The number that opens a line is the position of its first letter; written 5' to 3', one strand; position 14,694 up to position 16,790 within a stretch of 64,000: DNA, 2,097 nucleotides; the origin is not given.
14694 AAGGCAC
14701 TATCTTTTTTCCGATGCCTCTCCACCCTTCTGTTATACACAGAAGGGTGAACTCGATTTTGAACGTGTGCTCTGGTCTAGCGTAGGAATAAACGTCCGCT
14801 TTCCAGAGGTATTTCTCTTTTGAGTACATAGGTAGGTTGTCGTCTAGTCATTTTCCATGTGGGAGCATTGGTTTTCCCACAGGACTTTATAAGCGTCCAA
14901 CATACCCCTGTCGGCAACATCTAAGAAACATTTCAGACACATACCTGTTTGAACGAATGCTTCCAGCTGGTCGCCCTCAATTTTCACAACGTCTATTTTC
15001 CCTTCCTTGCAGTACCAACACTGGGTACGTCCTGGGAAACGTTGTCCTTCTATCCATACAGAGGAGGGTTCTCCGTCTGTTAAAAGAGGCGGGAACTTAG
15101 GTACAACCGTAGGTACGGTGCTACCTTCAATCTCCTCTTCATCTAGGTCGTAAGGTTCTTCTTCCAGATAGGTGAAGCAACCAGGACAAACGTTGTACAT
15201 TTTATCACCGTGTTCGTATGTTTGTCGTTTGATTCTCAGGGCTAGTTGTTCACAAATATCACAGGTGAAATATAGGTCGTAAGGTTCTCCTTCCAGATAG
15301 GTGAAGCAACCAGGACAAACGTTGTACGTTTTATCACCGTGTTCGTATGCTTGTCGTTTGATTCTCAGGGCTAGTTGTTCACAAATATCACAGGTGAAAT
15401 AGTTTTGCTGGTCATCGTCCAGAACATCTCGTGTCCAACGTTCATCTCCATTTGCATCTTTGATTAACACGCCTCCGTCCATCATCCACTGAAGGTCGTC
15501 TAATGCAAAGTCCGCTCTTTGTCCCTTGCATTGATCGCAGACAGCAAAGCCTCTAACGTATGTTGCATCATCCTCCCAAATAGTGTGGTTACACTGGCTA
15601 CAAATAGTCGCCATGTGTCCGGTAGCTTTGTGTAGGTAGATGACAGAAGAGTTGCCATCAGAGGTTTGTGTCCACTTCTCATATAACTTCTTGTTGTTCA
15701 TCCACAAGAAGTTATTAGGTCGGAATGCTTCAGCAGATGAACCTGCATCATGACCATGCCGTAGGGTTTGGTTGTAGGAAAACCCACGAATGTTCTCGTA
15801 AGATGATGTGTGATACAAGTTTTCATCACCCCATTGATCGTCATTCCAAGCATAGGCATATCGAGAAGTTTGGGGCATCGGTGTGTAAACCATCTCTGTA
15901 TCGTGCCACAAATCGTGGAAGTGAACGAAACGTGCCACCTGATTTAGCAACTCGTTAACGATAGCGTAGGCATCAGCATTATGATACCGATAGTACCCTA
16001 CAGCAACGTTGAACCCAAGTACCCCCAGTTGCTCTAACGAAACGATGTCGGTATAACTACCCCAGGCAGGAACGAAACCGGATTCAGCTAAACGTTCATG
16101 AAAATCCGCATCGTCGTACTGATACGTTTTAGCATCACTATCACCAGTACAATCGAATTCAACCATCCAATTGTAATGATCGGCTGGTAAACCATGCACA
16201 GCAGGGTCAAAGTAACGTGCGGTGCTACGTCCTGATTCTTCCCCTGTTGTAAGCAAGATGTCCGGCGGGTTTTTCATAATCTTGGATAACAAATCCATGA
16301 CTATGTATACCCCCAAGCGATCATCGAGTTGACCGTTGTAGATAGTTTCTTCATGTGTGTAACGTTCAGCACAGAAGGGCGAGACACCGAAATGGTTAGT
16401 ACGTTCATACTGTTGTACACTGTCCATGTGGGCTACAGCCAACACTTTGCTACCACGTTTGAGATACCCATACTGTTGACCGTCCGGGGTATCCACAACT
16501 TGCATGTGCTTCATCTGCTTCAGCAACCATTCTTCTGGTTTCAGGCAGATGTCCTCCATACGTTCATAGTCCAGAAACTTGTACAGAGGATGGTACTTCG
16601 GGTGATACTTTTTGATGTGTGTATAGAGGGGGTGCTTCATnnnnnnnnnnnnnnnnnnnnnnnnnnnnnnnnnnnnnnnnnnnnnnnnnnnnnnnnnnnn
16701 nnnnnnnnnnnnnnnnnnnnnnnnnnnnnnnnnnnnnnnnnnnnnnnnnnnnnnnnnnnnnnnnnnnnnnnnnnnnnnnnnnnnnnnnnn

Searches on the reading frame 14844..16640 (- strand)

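Call 10: search_protein_families(library=phrogs, proteins=[window:14844-16640:-])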
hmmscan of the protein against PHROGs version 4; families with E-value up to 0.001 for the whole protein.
window:14844-16640:- (598 aa): 2 families
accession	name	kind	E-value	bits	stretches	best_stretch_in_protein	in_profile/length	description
phrog_4191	-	other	2.9e-15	57.2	1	59-274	50-273/342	peptidase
phrog_34186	-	unknown function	5.8e-10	40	1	56-284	56-296/368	-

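Call 11: search_protein_families(library=pfam, proteins=[window:14844-16640:-])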
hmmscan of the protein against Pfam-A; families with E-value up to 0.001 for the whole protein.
window:14844-16640:- (598 aa): 0 families

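Call 76: search_protein_families(library=ncbifam, max_evalue=0.05, proteins=[window:14844-16640:-])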
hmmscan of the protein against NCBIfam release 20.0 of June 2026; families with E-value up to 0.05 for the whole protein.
window:14844-16640:- (598 aa): 0 families
